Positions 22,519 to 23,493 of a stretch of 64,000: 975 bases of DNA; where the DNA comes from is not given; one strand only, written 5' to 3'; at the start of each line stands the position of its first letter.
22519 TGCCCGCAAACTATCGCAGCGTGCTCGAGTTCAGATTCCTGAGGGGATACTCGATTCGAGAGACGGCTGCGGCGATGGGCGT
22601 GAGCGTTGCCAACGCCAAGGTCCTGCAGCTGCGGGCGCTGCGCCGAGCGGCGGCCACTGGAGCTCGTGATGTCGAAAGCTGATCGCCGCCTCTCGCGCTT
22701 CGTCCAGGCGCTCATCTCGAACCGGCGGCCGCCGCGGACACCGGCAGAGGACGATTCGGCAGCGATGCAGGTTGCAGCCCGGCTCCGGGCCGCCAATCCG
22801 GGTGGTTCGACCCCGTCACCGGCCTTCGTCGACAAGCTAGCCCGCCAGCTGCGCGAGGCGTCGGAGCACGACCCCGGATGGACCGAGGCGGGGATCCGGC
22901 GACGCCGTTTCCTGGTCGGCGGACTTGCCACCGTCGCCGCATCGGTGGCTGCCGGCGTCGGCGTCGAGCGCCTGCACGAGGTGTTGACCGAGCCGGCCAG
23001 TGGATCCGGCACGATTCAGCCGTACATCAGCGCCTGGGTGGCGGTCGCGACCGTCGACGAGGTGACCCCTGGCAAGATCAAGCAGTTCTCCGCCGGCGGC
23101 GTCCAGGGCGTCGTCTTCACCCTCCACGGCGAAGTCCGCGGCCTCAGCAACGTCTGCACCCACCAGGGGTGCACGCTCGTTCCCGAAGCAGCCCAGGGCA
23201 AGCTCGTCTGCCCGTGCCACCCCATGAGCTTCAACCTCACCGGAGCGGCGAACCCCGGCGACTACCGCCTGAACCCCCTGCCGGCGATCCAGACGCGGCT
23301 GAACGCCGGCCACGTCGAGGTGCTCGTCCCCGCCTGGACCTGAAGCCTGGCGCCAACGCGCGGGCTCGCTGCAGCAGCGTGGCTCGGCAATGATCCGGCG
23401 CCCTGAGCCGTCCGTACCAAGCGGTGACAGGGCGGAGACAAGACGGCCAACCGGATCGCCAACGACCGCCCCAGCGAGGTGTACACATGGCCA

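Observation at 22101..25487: ECF sigma factor operon with a Rieske-domain anti-sigma candidate, a small Tat-signal protein and DUF4331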

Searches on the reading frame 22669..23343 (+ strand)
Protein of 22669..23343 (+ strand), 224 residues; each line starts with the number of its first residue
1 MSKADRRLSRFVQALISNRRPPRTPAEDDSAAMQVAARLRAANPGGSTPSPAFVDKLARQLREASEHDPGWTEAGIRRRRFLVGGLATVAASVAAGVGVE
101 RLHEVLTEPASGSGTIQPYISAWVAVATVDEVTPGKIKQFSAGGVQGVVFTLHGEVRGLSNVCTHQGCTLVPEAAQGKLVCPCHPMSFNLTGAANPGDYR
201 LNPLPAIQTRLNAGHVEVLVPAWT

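Call 3: search_protein_families(library=pfam, proteins=[window:22669-23343:+], max_evalue=0.1)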
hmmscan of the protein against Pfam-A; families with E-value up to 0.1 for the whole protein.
window:22669-23343:+ (224 aa): 2 families
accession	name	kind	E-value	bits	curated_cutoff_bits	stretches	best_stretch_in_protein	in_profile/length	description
PF00355.32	Rieske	-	3.2e-14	53.1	20.3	1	123-194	2-75/88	Rieske [2Fe-2S] domain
PF19916.4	VMAP-M0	-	0.015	16.2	25.9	1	7-64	20-77/104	vWA-MoxR associated protein middle region 0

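Call 4: search_protein_families(library=ncbifam, proteins=[window:22669-23343:+], max_evalue=0.1)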
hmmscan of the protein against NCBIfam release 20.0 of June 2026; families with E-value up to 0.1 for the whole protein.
window:22669-23343:+ (224 aa): 11 families
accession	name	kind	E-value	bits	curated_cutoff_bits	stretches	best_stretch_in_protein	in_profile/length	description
NF010001.0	PRK13474.1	subfamily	2.8e-07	30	154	1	157-198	101-142/178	cytochrome b6-f complex iron-sulfur subunit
NF045928.1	Cytb6fFeSPetC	equivalog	3.7e-07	29.7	250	1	157-199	102-144/179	cytochrome b6-f complex iron-sulfur subunit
NF050121.1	bc1_QcrA_actin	exception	3.6e-06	26.7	275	1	153-196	237-281/319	cytochrome bc1 complex Rieske iron-sulfur subunit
TIGR01416.1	Rieske_proteo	equivalog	3.2e-05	24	97.4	1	159-194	112-150/176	ubiquinol-cytochrome c reductase iron-sulfur subunit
NF041683.1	ant_diox_AndAb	equivalog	3.3e-05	24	150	1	123-218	2-98/100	anthranilate 1,2-dioxygenase ferredoxin subunit AndAb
TIGR02694.1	arsenite_ox_S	equivalog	4.1e-05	23.5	95.65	1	151-190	46-85/129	arsenate reductase (azurin) small subunit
NF041174.1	SDX_Thmprot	equivalog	0.00059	20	170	1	148-192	26-73/109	sulredoxin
NF058607.1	GlBtMonoOxGbcA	equivalog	0.00081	17.9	670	1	149-192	84-129/420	glycine betaine monooxygenase oxygenase subunit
NF052375.1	antisigma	equivalog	0.0012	18.9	100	1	32-126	35-127/217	anti-sigma factor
NF007422.0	PRK09965.1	equivalog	0.0031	17.5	113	1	124-216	4-96/106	bifunctional 3-phenylpropionate/cinnamic acid dioxygenase ferredoxin subunit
NF042948.2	3PPDioc_HcaC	equivalog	0.07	13.4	150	1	124-195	4-77/105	3-phenylpropionate/cinnamic acid dioxygenase ferredoxin subunit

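Call 7: find_homologous_proteins(query=window:22669-23343:+)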
Query window:22669-23343:+ (224 aa): 87 proteins with E <= 0.001 among 2816 candidates.
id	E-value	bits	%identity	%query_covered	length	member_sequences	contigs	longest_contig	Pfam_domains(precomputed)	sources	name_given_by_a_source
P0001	9.7e-145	498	100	100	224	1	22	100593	PF00355.33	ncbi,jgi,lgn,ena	jgi:nitrite reductase/ring-hydroxylating ferredoxin subunit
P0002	2.3e-144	497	100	100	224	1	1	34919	PF00355.33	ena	-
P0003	3.2e-144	496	100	100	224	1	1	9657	PF00355.33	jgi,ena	jgi:nitrite reductase/ring-hydroxylating ferredoxin subunit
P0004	3.5e-144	496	100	100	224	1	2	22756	PF00355.33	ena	-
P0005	7.9e-144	495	100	100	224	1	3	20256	PF00355.33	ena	-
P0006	8.2e-144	495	99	100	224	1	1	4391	PF00355.33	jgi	jgi:nitrite reductase/ring-hydroxylating ferredoxin subunit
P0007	1.1e-143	494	99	100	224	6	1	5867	PF00355.33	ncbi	-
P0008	1.1e-143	494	99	100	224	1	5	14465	PF00355.33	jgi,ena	jgi:cytochrome b6-f complex iron-sulfur subunit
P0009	2.7e-143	493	99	100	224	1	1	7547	PF00355.33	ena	-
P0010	2.5e-142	490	99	100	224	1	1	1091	PF00355.33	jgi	jgi:nitrite reductase/ring-hydroxylating ferredoxin subunit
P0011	4.8e-128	443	88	100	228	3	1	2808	PF00355.33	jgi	jgi:cytochrome b6-f complex iron-sulfur subunit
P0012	2.7e-127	441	88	100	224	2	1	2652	PF00355.33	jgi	jgi:cytochrome b6-f complex iron-sulfur subunit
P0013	2.1e-126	438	87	100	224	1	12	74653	PF00355.33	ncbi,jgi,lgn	-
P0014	2.5e-126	438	88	100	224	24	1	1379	PF00355.33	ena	-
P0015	1.3e-125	435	87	100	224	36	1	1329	PF00355.33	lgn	-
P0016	4.5e-125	434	87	99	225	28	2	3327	PF00355.33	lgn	-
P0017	6.8e-125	433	86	100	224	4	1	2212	PF00355.33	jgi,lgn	jgi:nitrite reductase/ring-hydroxylating ferredoxin subunit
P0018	5.1e-123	427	84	100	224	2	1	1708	PF00355.33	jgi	-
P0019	9.5e-123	426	87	100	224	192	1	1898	PF00355.33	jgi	jgi:nitrite reductase/ring-hydroxylating ferredoxin subunit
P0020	5.9e-122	423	85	100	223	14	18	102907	PF00355.33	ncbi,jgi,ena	jgi:cytochrome b6-f complex iron-sulfur subunit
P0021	2.2e-121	422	84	100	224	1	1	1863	PF00355.33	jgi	jgi:cytochrome b6-f complex iron-sulfur subunit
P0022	4.1e-120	417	83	100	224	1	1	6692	PF00355.33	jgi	jgi:cytochrome b6-f complex iron-sulfur subunit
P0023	4.2e-120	417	89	95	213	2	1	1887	PF00355.33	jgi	-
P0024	7.8e-120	417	85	99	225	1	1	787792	PF00355.33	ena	-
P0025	1.8e-119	415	84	99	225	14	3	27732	PF00355.33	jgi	jgi:cytochrome b6-f complex iron-sulfur subunit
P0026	1.9e-119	415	85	99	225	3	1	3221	PF00355.33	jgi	jgi:cytochrome b6-f complex iron-sulfur subunit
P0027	1.9e-119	415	83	100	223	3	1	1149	PF00355.33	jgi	jgi:nitrite reductase/ring-hydroxylating ferredoxin subunit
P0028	2.2e-119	415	83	100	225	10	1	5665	PF00355.33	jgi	jgi:cytochrome b6-f complex iron-sulfur subunit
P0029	3.4e-119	414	85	99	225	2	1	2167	PF00355.33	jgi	jgi:cytochrome b6-f complex iron-sulfur subunit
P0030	8.1e-119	413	85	99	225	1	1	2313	PF00355.33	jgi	jgi:cytochrome b6-f complex iron-sulfur subunit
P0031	1.1e-118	413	83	100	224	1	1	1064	PF00355.33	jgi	jgi:nitrite reductase/ring-hydroxylating ferredoxin subunit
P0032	2.4e-118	412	83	100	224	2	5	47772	PF00355.33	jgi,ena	jgi:nitrite reductase/ring-hydroxylating ferredoxin subunit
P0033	6.9e-118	410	81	100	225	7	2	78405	PF00355.33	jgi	jgi:cytochrome b6-f complex iron-sulfur subunit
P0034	1.2e-117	409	83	100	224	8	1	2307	PF00355.33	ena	-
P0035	1.6e-117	409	83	99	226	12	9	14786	PF00355.33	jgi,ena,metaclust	jgi:nitrite reductase/ring-hydroxylating ferredoxin subunit|metaclust:\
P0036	2.1e-117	409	81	100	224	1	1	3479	PF00355.33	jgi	jgi:nitrite reductase/ring-hydroxylating ferredoxin subunit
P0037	2.7e-117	408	83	100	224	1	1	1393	PF00355.33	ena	-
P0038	4.6e-116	404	83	100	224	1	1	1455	PF00355.33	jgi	-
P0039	8.6e-116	403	82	100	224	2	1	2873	PF00355.33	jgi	jgi:nitrite reductase/ring-hydroxylating ferredoxin subunit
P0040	1.0e-115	403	84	99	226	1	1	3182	PF00355.33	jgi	jgi:cytochrome b6-f complex iron-sulfur subunit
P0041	1.1e-115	403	82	100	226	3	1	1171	PF00355.33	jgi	jgi:cytochrome b6-f complex iron-sulfur subunit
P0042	4.8e-115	401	83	99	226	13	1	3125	PF00355.33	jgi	jgi:nitrite reductase/ring-hydroxylating ferredoxin subunit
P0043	7.4e-115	400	78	100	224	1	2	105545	PF00355.33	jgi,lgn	jgi:nitrite reductase/ring-hydroxylating ferredoxin subunit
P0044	2.1e-114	399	79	100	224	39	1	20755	PF00355.33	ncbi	ncbi:MAG: Rieske (2Fe-2S) protein [Candidatus Dormiibacterota bacterium]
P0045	8.6e-114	397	79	100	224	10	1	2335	PF00355.33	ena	-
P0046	1.3e-113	396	78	100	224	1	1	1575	PF00355.33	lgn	-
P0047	6.0e-113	394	78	100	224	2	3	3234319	PF00355.33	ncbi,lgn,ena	-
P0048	6.5e-113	394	77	100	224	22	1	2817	PF00355.33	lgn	-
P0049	1.7e-112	393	77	100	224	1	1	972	PF00355.33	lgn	-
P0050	5.1e-112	391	79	100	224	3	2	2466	PF00355.33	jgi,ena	-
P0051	5.5e-112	391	76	100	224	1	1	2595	PF00355.33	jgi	jgi:cytochrome b6-f complex iron-sulfur subunit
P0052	1.6e-111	389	78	100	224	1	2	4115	PF00355.33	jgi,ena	-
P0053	2.8e-111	389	75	100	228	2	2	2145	PF00355.33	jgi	jgi:nitrite reductase/ring-hydroxylating ferredoxin subunit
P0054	6.8e-111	387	78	100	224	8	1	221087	PF00355.33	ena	-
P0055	8.7e-111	387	78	100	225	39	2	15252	PF00355.33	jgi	jgi:cytochrome b6-f complex iron-sulfur subunit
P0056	2.8e-110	385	78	100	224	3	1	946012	PF00355.33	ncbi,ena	-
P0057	6.1e-110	384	76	100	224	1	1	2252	PF00355.33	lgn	-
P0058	1.1e-109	383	77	100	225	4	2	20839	PF00355.33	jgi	jgi:cytochrome b6-f complex iron-sulfur subunit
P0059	6.8e-109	381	76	100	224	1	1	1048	PF00355.33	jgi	-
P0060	9.1e-109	380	76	100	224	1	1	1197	PF00355.33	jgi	jgi:nitrite reductase/ring-hydroxylating ferredoxin subunit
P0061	1.1e-108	380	88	86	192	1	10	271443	PF00355.33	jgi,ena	-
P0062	2.2e-108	379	76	100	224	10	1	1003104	PF00355.33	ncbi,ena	-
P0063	4.1e-108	378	88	86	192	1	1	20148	PF00355.33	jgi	-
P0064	3.3e-106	372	74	100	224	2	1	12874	PF00355.33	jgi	jgi:cytochrome b6-f complex iron-sulfur subunit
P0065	7.0e-105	368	74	100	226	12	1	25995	PF00355.33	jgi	jgi:nitrite reductase/ring-hydroxylating ferredoxin subunit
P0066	1.5e-104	367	73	100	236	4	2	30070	PF00355.33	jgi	jgi:nitrite reductase/ring-hydroxylating ferredoxin subunit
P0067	1.6e-104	367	73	100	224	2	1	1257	PF00355.33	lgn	-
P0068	5.1e-101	355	84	85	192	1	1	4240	PF00355.33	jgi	jgi:nitrite reductase/ring-hydroxylating ferredoxin subunit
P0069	6.2e-97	342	69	100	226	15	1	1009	PF00355.33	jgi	jgi:cytochrome b6-f complex iron-sulfur subunit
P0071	3.1e-87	310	81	79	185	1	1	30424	PF00355.33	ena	-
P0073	2.0e-81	291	75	76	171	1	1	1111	PF00355.33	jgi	jgi:nitrite reductase/ring-hydroxylating ferredoxin subunit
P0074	4.7e-69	251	73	71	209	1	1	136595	PF00355.33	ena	-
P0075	5.2e-62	228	51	99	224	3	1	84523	PF00355.33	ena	-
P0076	7.9e-62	227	53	98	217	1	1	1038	PF00355.33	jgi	jgi:nitrite reductase/ring-hydroxylating ferredoxin subunit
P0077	3.0e-59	219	52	99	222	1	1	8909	PF00355.33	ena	-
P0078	5.3e-57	211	51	99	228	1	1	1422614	PF00355.33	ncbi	-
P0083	5.9e-25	106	66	34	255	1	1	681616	PF00355.33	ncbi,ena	-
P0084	3.4e-22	97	61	34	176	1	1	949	PF13416.12,PF00355.33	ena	-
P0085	1.1e-18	86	33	86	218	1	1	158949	PF00355.33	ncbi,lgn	-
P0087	1.6e-15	75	28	96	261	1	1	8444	PF00355.33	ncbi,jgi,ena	jgi:Rieske Fe-S protein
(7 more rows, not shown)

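Call 8: find_encoding_contigs(protein=P0078, flank=6000, max_places=3)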
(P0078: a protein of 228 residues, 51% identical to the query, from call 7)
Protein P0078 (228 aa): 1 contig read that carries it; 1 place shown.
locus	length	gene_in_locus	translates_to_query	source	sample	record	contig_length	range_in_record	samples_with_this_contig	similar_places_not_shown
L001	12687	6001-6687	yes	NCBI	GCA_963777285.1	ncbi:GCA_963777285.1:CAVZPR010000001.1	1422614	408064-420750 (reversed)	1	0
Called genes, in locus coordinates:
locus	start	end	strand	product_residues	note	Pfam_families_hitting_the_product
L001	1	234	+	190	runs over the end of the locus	-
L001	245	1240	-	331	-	PF00348:polyprenyl_synt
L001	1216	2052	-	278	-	PF01177:Asp_Glu_race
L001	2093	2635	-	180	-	PF13302:Acetyltransf_3 (weak), PF00583:Acetyltransf_1, PF13508:Acetyltransf_7 (weak)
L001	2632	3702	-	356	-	-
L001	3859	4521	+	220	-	-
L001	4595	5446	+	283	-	PF19458:DUF5995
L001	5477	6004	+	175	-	PF04542:Sigma70_r2, PF08281:Sigma70_r4_2, PF04545:Sigma70_r4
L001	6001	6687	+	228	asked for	PF00355:Rieske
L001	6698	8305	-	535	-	PF07719:TPR_2 (faint), PF13424:TPR_12 (weak), PF00990:GGDEF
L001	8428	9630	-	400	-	PF00440:TetR_N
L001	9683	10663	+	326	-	PF00005:ABC_tran, PF13304:AAA_21, PF13732:DrrA1-3_C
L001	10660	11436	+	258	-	PF01061:ABC2_membrane, PF12698:ABC2_membrane_3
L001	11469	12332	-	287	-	PF01061:ABC2_membrane, PF12698:ABC2_membrane_3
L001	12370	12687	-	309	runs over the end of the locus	PF00005:ABC_tran, PF13304:AAA_21 (weak)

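Call 9: find_encoding_contigs(protein=P0085, flank=6000, max_places=3)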
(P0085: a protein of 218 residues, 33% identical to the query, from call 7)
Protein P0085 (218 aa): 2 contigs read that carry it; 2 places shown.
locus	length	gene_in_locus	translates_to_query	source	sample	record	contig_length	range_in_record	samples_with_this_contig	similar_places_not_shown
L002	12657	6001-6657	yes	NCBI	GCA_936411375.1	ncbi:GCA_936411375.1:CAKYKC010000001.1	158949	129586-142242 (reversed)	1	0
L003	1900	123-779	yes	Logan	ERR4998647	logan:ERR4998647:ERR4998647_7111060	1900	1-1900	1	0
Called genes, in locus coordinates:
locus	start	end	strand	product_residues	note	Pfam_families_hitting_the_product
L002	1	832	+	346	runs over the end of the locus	PF12146:Hydrolase_4, PF00561:Abhydrolase_1, PF12697:Abhydrolase_6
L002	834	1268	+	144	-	PF22091:DUF6941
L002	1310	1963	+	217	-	PF09335:VTT_dom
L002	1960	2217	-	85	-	PF02749:QRPTase_N (faint), PF00364:Biotin_lipoyl, PF25919:BSH_CusB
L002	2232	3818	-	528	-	PF00005:ABC_tran, PF02463:SMC_N (faint), PF13191:AAA_16 (faint), PF13304:AAA_21 (faint), PF13401:AAA_22 (faint), PF12848:ABC_tran_Xtn, PF00005:ABC_tran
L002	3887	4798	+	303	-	PF14257:DUF4349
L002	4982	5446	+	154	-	PF07452:CHRD (weak)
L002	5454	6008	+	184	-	PF04542:Sigma70_r2 (weak), PF08281:Sigma70_r4_2, PF04545:Sigma70_r4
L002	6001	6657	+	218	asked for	PF00355:Rieske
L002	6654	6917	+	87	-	-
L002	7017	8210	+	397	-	PF00438:S-AdoMet_synt_N, PF02772:S-AdoMet_synt_M, PF02773:S-AdoMet_synt_C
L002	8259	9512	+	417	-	PF01406:tRNA-synt_1e, PF00133:tRNA-synt_1, PF09334:tRNA-synt_1g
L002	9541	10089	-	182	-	PF01872:RibD_C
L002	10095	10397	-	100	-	-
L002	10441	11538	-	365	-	PF12679:ABC2_membrane_2, PF12698:ABC2_membrane_3, PF01061:ABC2_membrane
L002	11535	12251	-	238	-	PF00005:ABC_tran, PF13304:AAA_21 (weak)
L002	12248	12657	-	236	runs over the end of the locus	PF00165:HTH_AraC (faint), PF02796:HTH_7 (faint), PF00440:TetR_N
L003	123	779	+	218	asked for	PF00355:Rieske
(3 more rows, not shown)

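Call 10: find_encoding_contigs(protein=P0087, flank=6000, max_places=3)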
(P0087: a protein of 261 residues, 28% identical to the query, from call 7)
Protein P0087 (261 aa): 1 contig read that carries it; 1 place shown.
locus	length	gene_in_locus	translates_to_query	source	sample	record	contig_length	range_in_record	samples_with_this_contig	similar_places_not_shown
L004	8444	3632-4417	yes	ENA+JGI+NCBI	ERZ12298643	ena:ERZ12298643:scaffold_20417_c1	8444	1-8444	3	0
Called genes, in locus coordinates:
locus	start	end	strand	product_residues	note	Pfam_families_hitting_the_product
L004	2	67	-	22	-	?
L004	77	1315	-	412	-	PF00109:ketoacyl-synt, PF02801:Ketoacyl-synt_C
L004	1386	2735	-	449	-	PF00289:Biotin_carb_N, PF02786:CPSase_L_D2, PF07478:Dala_Dala_lig_C (weak), PF02785:Biotin_carb_C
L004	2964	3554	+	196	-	PF04542:Sigma70_r2, PF08281:Sigma70_r4_2, PF04545:Sigma70_r4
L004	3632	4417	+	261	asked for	PF00355:Rieske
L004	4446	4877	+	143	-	PF13115:YtkA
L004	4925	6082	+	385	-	-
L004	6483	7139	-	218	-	PF27462:RecX_N, PF21982:RecX_HTH1, PF02631:RecX_HTH2, PF21981:RecX_HTH3 (weak)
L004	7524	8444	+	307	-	?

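Call 17: find_encoding_contigs(protein=P0047, flank=6000, max_places=2)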
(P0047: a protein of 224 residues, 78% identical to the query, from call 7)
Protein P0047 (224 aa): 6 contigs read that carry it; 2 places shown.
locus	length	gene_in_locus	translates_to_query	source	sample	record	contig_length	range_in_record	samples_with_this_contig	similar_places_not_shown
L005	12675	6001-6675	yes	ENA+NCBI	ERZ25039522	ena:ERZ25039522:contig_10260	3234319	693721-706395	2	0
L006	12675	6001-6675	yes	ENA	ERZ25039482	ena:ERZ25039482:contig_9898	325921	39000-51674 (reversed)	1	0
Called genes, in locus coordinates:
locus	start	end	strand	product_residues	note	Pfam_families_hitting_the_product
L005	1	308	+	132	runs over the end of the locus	PF13828:DUF4190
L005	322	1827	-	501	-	PF03372:Exo_endo_phos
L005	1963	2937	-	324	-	PF00348:polyprenyl_synt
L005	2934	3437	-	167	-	PF01177:Asp_Glu_race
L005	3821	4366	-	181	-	PF13302:Acetyltransf_3, PF13420:Acetyltransf_4 (weak), PF24553:Rv0428c_C (weak), PF00583:Acetyltransf_1, PF13673:Acetyltransf_10 (weak), PF13508:Acetyltransf_7, PF08445:FR47 (weak)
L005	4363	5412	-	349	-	PF12146:Hydrolase_4 (weak)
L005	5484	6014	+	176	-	PF04542:Sigma70_r2, PF08281:Sigma70_r4_2, PF04545:Sigma70_r4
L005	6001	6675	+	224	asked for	PF00355:Rieske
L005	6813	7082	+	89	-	-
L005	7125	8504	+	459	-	PF14224:DUF4331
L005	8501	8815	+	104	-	-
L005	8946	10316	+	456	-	PF00202:Aminotran_3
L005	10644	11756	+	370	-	PF00171:Aldedh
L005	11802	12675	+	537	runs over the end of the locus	PF00324:AA_permease, PF13520:AA_permease_2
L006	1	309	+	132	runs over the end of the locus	PF13828:DUF4190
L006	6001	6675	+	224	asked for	PF00355:Rieske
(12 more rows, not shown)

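Call 18: find_encoding_contigs(protein=P0075, flank=6000, max_places=2)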
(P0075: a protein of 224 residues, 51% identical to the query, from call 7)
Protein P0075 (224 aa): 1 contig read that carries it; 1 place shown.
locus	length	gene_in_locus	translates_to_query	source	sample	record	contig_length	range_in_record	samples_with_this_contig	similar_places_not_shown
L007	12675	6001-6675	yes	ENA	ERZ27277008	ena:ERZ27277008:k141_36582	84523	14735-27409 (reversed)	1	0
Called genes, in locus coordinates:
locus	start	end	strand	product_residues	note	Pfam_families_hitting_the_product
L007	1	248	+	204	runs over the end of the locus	-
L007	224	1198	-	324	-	PF00348:polyprenyl_synt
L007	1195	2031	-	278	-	PF01177:Asp_Glu_race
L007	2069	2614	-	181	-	PF13302:Acetyltransf_3, PF00583:Acetyltransf_1, PF13673:Acetyltransf_10 (weak), PF13508:Acetyltransf_7, PF08445:FR47 (weak)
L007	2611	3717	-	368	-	-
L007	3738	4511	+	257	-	-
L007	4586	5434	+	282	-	PF19458:DUF5995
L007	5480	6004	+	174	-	PF07638:Sigma70_ECF (weak), PF04542:Sigma70_r2, PF08281:Sigma70_r4_2, PF04545:Sigma70_r4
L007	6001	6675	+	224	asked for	PF00355:Rieske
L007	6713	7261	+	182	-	PF13302:Acetyltransf_3, PF00583:Acetyltransf_1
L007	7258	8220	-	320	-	-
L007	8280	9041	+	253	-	PF00132:Hexapep (weak), PF14602:Hexapep_2 (weak)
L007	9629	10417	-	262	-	PF01209:Ubie_methyltran, PF13489:Methyltransf_23, PF07021:MetW, PF13847:Methyltransf_31, PF08241:Methyltransf_11, PF08242:Methyltransf_12, PF13649:Methyltransf_25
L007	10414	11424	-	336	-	PF01636:APH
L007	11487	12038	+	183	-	-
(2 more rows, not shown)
